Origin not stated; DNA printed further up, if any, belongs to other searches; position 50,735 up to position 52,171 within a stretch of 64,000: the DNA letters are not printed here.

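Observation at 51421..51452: Perfect 32-nt palindrome embedded in frame in ychF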

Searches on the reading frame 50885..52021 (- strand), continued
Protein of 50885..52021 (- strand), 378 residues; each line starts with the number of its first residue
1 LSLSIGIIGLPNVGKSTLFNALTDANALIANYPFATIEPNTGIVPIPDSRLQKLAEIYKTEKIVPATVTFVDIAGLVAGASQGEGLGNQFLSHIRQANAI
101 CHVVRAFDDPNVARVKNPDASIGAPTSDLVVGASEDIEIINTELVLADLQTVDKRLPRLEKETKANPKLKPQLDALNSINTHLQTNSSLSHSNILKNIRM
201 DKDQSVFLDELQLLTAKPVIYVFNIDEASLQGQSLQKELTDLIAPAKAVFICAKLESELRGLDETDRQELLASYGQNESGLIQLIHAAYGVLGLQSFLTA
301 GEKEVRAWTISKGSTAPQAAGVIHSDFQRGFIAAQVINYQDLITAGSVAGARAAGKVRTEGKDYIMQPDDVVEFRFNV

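Call 81: search_solved_structures(query=window:50885-52021:-, max_evalue=1e-30, show_alignments=1)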
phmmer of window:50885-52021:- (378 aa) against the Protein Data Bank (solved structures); distinct sequences matched with E-value up to 1e-30: 7.
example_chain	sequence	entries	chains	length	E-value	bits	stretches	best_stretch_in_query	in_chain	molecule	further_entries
1jal_A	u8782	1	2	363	5.9e-102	344.4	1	2-378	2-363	YchF protein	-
8kie_y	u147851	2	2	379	4.9e-100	338.1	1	2-378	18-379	Ribosome-binding ATPase YchF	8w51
2dby_A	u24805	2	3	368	1.8e-97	329.7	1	3-377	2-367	GTP-binding protein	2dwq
2ohf_A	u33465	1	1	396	1e-74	254.8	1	2-377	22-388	GTP-binding protein 9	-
7y9i_A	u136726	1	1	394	1.1e-70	241.6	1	3-378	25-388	Obg-like ATPase 1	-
5ee0_A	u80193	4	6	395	1.1e-67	231.7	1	3-378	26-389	Obg-like ATPase 1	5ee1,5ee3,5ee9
1ni3_A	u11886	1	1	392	3.3e-66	226.9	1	3-375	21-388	YchF GTP-binding protein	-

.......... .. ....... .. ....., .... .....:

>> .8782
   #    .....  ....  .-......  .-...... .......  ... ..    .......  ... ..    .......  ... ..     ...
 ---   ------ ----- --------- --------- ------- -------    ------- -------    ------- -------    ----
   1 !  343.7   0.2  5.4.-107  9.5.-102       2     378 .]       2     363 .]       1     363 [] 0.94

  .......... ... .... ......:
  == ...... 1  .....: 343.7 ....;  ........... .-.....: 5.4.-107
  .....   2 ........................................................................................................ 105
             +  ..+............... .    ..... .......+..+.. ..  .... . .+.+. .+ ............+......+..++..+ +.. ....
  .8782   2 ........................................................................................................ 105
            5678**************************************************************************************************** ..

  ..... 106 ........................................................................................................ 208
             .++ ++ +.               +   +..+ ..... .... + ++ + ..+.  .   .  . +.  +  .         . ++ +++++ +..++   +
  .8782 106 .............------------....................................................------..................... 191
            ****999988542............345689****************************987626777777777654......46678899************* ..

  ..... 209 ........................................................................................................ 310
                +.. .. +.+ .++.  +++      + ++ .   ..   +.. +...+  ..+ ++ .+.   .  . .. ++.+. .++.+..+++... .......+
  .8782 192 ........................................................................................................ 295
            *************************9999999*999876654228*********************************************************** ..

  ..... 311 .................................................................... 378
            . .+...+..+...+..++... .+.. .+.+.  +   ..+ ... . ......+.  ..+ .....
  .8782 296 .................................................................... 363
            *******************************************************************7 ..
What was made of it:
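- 50885..52021 (-): ychF (Obg-family ATPase), the host gene of the in-frame copy. Aligned with 1jal and 8kie in call 81.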
